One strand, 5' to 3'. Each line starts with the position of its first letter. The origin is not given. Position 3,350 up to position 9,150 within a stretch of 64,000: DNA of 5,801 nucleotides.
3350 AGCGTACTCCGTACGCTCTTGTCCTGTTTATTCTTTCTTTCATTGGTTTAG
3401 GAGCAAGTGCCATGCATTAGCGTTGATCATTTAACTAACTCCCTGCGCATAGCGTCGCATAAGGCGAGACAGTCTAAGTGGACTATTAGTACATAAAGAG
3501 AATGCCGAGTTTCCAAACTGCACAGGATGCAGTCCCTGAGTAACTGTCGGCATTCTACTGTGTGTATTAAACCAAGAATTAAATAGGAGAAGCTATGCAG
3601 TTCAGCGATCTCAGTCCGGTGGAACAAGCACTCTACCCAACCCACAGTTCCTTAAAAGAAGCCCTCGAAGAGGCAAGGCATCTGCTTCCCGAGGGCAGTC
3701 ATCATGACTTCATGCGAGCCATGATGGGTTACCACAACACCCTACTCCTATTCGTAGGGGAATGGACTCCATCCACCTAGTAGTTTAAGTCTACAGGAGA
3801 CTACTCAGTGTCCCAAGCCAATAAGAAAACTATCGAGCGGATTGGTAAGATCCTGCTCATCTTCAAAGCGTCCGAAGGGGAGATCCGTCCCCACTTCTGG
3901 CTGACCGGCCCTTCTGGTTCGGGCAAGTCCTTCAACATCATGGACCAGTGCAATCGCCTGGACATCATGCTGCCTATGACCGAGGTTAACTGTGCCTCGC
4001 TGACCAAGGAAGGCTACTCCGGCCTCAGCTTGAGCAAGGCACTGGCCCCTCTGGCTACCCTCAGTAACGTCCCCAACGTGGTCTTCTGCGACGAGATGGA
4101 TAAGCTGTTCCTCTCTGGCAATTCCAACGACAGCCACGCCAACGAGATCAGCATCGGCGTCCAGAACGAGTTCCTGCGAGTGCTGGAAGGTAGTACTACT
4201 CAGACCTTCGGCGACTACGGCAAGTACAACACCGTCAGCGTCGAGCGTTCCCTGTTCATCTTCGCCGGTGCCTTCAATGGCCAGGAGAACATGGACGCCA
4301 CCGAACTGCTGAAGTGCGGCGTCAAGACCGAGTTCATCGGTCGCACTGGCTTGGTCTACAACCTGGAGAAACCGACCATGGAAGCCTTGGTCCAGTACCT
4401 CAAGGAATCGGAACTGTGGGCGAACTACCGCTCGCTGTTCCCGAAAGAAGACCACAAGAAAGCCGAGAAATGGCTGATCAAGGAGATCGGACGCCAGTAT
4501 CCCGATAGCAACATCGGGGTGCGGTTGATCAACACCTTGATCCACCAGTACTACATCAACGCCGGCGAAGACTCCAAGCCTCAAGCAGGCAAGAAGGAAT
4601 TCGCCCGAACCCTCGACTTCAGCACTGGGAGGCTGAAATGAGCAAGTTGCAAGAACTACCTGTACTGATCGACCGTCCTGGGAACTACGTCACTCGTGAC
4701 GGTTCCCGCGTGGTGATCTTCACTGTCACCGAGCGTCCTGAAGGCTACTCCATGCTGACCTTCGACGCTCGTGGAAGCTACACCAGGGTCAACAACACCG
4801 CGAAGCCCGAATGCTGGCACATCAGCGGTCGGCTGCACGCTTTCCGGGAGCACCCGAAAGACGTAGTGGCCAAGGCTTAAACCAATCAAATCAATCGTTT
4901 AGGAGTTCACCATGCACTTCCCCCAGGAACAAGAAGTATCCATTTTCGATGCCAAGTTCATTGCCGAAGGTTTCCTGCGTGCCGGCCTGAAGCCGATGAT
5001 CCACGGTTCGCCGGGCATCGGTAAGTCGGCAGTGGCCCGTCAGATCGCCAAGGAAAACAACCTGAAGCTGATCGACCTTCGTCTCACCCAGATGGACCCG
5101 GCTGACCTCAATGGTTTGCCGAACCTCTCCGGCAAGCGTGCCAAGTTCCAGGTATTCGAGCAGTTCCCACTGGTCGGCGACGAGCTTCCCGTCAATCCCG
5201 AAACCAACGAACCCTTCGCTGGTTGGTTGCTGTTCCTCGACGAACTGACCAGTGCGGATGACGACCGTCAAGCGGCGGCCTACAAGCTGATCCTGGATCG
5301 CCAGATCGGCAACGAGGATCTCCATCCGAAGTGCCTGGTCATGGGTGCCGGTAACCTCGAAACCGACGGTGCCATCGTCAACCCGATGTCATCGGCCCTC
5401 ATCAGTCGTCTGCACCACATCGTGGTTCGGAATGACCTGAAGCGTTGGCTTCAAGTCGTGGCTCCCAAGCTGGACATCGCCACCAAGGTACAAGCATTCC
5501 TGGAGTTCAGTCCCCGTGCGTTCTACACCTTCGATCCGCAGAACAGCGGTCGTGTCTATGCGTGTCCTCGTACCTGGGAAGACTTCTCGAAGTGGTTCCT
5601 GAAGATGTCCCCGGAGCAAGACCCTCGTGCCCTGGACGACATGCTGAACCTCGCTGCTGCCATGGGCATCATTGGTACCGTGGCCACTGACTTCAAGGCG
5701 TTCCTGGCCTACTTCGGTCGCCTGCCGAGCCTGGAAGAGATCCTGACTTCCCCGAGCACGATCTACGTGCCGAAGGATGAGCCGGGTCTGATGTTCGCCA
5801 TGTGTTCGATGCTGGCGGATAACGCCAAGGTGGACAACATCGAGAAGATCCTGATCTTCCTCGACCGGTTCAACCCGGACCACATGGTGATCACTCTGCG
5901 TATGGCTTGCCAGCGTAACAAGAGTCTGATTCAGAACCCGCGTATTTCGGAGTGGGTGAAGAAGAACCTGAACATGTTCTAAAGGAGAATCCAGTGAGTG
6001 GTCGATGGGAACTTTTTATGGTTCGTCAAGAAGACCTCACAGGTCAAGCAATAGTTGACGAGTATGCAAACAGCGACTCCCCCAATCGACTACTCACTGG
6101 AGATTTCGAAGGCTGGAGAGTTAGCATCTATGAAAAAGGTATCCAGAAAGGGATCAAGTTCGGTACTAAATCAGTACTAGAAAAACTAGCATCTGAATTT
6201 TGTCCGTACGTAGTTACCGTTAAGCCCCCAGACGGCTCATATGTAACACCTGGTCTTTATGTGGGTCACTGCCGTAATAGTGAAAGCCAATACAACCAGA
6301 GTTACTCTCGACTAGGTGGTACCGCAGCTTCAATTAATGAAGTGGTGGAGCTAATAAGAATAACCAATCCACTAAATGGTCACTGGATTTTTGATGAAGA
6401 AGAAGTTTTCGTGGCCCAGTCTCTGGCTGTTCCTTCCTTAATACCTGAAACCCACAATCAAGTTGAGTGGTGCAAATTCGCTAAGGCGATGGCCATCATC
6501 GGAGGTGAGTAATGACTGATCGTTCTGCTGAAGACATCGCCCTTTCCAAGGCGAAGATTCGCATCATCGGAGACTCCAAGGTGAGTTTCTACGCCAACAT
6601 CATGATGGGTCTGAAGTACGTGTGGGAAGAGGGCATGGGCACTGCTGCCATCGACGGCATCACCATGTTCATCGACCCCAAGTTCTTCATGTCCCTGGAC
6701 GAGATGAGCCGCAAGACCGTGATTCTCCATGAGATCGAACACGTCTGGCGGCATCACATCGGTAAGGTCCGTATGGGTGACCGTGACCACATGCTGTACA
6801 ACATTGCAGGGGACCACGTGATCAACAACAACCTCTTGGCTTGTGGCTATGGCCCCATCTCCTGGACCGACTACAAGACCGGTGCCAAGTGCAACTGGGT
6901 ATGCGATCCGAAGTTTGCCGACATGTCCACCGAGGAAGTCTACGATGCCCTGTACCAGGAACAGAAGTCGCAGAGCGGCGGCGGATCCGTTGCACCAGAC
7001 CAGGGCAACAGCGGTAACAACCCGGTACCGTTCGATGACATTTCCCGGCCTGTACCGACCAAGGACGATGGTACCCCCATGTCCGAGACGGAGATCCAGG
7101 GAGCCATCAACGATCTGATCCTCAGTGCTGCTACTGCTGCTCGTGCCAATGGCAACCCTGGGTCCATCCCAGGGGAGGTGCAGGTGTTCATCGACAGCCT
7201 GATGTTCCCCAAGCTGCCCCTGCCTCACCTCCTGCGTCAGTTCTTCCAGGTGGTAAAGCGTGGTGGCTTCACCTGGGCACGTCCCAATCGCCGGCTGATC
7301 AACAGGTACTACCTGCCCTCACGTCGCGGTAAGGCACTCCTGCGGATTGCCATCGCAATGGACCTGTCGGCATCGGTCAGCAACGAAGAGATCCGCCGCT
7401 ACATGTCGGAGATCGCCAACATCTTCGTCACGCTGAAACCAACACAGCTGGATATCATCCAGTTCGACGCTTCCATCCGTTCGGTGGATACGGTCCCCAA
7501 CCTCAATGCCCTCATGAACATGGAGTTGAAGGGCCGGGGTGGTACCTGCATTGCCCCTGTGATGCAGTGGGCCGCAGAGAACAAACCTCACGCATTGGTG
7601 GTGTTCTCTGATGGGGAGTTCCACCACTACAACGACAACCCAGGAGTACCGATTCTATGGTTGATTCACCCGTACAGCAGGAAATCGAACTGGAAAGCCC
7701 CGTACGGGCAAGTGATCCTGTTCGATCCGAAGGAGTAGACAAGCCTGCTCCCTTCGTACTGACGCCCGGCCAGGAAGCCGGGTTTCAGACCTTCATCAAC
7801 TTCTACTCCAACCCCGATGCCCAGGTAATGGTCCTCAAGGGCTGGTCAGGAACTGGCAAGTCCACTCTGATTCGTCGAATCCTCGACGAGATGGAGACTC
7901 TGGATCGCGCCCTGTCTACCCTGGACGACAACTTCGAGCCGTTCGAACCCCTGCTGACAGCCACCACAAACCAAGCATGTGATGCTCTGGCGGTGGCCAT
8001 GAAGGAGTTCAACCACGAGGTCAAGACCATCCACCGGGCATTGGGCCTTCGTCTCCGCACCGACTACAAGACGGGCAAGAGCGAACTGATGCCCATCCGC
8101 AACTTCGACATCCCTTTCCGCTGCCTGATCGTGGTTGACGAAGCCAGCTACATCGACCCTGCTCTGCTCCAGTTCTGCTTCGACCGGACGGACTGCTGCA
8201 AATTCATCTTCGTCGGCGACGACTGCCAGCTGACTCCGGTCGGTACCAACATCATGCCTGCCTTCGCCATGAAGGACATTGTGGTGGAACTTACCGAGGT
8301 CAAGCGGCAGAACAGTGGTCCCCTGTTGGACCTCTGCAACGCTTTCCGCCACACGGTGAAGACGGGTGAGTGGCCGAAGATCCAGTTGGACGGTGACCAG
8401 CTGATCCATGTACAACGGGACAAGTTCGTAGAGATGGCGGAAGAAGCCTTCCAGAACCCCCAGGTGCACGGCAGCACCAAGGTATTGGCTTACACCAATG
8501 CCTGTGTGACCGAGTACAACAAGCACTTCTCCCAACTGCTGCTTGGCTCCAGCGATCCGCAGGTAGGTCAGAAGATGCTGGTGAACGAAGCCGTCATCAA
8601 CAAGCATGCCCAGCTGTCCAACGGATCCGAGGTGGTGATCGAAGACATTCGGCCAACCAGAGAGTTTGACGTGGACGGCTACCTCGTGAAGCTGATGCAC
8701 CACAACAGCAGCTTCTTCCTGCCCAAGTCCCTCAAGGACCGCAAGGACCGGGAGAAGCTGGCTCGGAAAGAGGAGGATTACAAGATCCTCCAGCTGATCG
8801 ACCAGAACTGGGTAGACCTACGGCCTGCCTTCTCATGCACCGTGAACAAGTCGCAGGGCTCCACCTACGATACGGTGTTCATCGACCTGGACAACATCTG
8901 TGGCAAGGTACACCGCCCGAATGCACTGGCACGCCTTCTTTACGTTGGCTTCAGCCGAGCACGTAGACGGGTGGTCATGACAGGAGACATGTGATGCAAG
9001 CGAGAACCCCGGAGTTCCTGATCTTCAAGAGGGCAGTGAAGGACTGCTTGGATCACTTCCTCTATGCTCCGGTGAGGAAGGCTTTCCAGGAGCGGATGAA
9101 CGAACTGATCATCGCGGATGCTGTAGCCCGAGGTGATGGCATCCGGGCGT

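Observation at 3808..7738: Cluster of three AAA+ modules in the middle region, including a truncated ClpX/HslU-like ATPase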

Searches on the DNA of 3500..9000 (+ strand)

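Call 6: search_dna_similar(query=window:3500-9000:+, collection=phages, mode=near, max_rows=25)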
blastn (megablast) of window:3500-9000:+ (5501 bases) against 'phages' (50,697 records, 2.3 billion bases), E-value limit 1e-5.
Records with a match: 63; places in all: 63; records where one place covers at least 80% of the query: 61.
Best place of each record, by identity: >=99% 7; 95-99% 22; 90-95% 34.
By first word of the organism name: Pseudomonas 61; Photobacterium 2.
By host as written in the record: Pseudomonas aeruginosa 27; Pseudomonas aeruginosa ATCC 27853 9; Pseudomonas aeruginosa PAO1 8; - 4; Pseudomonas sp. 4; Pseudomonas aeruginosa ATCC27853 3; Pseudomonas aeruginosa clinical isolate PA21 2; Photobacterium damselae 2; and 4 more.
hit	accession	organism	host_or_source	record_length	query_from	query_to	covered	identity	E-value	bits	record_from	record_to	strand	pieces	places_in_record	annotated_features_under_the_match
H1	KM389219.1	Pseudomonas phage PEV32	-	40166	1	5501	100%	100.0%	0e+0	10159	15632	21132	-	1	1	record has no annotation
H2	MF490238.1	Pseudomonas phage vB_PaeP_DEV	-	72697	1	5501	100%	99.9%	0e+0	10142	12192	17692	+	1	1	hypothetical protein (x7) | ATP-dependent DNA helicase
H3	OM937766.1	Pseudomonas phage CMS1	Pseudomonas aeruginosa PAO1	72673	1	5501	100%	99.9%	0e+0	10142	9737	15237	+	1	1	hypothetical protein (x5) | AAA domain-containing protein (x3)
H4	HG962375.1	Pseudomonas phage vB_PaeP_C2-10_Ab09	Pseudomonas aeruginosa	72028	1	5501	100%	99.9%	0e+0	10137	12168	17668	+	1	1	ORF33: N4 gp37-like protein | ORF32: N4 gp25-like protein | ORF30: N4 gp24-like protein | ORF28: hypothetical protein | ORF31: hypothetical protein | and 3 other names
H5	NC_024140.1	Pseudomonas phage vB_PaeP_C2-10_Ab09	Pseudomonas aeruginosa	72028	1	5501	100%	99.9%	0e+0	10137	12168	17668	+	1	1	ORF33: N4 gp37-like protein | ORF32: HNH endonuclease | ORF30: ATPase | ORF28: hypothetical protein | ORF31: hypothetical protein | and 3 other names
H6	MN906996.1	Pseudomonas phage LY218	Pseudomonas aeruginosa ATCC 27853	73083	1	5501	100%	97.5%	0e+0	9396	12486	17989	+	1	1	hypothetical protein (x7)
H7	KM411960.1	Pseudomonas phage phi176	Pseudomonas aeruginosa PAO1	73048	1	5501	100%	96.0%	0e+0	8937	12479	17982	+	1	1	putative RecD-like DNA helicase | hypothetical protein (x4) | putative ATPase | putative ATP-dependent protease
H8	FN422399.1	Pseudomonas phage LIT1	Pseudomonas aeruginosa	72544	1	5501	100%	96.1%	0e+0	8958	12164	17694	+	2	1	N4 gp37-like protein | N4 gp25-like protein | N4 gp24-like protein | hypothetical protein (x5)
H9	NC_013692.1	Pseudomonas phage LIT1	Pseudomonas aeruginosa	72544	1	5501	100%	96.1%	0e+0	8958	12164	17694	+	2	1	N4 gp37-like protein | HNH endonuclease | ATPase | hypothetical protein (x5)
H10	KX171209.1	Pseudomonas phage vB_Pae575P-3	Pseudomonas sp.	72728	1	5501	99%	96.4%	0e+0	9000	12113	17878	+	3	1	hypothetical protein (x5) | RecD-like DNA helicase | ATPase | ATP-dependent Clp protease ATP-binding subunit ClpX | cell division protein | and 1 other names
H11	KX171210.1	Pseudomonas phage vB_Pae1396P-5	Pseudomonas sp.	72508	1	5501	99%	96.4%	0e+0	9000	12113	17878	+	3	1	hypothetical protein (x4) | RecD-like DNA helicase | ATPase | ATP-dependent Clp protease ATP-binding subunit ClpX | cell division protein | and 1 other names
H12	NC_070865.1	Pseudomonas phage vB_Pae575P-3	Pseudomonas sp.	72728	1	5501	99%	96.4%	0e+0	9000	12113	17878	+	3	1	HNH endonuclease | Dda-like helicase | ATPase | ATP-dependent Clp protease ATP-binding subunit ClpX | hypothetical protein (x4) | and 2 other names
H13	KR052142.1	Pseudomonas phage vB_PaeP_MAG4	Pseudomonas aeruginosa clinical isolate ...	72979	1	5501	100%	96.1%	0e+0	8948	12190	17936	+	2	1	hypothetical protein (x7) | recD2: ATP-dependent RecD-like DNA helicase | clpX: ATP-dependent Clp protease ATP-binding subunit ClpX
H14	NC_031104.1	Pseudomonas phage vB_PaeP_MAG4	Pseudomonas aeruginosa clinical isolate ...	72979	1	5501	100%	96.1%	0e+0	8948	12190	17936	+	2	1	HNH endonuclease | recD2: ATP-dependent RecD-like DNA helicase | ATPase | clpX: ATP-dependent Clp protease ATP-binding subunit ClpX | hypothetical protein (x5)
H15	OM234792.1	Pseudomonas phage PA15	Pseudomonas aeruginosa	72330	1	5501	99%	96.1%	0e+0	8918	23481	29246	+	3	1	hypothetical protein (x9)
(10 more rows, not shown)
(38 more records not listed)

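Call 9: get_annotated_region(hit=H12, flank=4000)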
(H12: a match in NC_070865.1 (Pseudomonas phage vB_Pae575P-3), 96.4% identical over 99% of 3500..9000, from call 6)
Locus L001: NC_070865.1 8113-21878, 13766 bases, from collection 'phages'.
description: Pseudomonas phage vB_Pae575P-3, complete genome.
organism: Pseudomonas phage vB_Pae575P-3 (NCBI taxid 1868829)
taxonomy: Viruses; Duplodnaviria; Heunggongvirae; Uroviricota; Caudoviricetes; Schitoviridae; Migulavirinae; Litunavirus; Litunavirus Pae575p3
host: Pseudomonas sp.; source: sewage; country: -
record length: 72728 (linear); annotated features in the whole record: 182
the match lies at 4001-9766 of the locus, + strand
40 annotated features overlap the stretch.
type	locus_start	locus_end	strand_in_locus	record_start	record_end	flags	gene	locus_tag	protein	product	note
CDS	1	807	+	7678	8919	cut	-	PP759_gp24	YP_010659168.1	RNA polymerase large subunit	-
regulatory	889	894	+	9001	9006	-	-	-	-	ribosome_binding_site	-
CDS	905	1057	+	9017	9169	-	-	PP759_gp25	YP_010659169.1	hypothetical protein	-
regulatory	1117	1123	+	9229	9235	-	-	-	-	ribosome_binding_site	-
CDS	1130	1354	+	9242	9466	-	-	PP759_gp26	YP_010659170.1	hypothetical protein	two transmembrane domains found woth Phobious and TMHMM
regulatory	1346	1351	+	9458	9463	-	-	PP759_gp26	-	ribosome_binding_site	-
CDS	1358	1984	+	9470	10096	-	-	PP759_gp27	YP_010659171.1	hypothetical protein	-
regulatory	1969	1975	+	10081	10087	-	-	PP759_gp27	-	ribosome_binding_site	-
CDS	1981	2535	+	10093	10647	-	-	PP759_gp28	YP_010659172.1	virion structural protein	-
regulatory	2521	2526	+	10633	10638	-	-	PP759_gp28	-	ribosome_binding_site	-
CDS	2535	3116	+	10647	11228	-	-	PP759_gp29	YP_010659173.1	hypothetical protein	-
regulatory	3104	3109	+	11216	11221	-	-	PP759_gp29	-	ribosome_binding_site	-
CDS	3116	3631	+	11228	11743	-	-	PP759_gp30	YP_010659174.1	hypothetical protein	-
regulatory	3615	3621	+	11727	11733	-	-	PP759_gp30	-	ribosome_binding_site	-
CDS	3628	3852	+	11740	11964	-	-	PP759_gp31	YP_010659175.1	hypothetical protein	-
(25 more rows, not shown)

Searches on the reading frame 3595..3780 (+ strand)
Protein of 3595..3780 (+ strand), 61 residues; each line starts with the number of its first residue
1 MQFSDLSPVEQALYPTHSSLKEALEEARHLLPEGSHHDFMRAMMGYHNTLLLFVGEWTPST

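Call 35: search_protein_families(library=pfam, proteins=[window:3595-3780:+], max_evalue=0.01)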
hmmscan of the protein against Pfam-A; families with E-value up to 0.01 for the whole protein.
window:3595-3780:+ (61 aa): 1 family
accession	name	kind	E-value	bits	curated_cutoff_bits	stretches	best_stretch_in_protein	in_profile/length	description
PF20749.2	DUF6833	-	2.7e-40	136.3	26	1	1-56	1-57/57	Domain of unknown function (DUF6833)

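Call 44: search_protein_families(library=padloc, proteins=[window:3595-3780:+], max_evalue=0.01)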
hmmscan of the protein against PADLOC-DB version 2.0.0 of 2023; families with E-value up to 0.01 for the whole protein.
window:3595-3780:+ (61 aa): 0 families

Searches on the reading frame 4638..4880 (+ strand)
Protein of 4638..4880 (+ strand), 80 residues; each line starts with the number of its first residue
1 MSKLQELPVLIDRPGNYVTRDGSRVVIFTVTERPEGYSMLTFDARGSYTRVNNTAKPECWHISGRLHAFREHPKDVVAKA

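Call 3: search_protein_families(library=pfam, proteins=[window:4638-4880:+], max_evalue=0.1)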
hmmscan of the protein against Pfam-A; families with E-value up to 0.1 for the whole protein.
window:4638-4880:+ (80 aa): 0 families

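Call 4: search_protein_families(library=phrogs, proteins=[window:4638-4880:+], max_evalue=0.01)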
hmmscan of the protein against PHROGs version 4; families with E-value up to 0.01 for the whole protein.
window:4638-4880:+ (80 aa): 1 family
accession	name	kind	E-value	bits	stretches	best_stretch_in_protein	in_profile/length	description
phrog_4781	-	unknown function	4.3e-38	130.3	1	1-80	1-81/83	-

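Call 5: search_protein_families(library=ncbifam, proteins=[window:4638-4880:+], max_evalue=0.1)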
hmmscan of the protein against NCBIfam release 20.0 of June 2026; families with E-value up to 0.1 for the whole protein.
window:4638-4880:+ (80 aa): 0 families

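Call 44: search_protein_families(library=padloc, proteins=[window:4638-4880:+], max_evalue=0.01)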
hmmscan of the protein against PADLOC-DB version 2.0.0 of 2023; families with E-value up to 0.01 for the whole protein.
window:4638-4880:+ (80 aa): 0 families
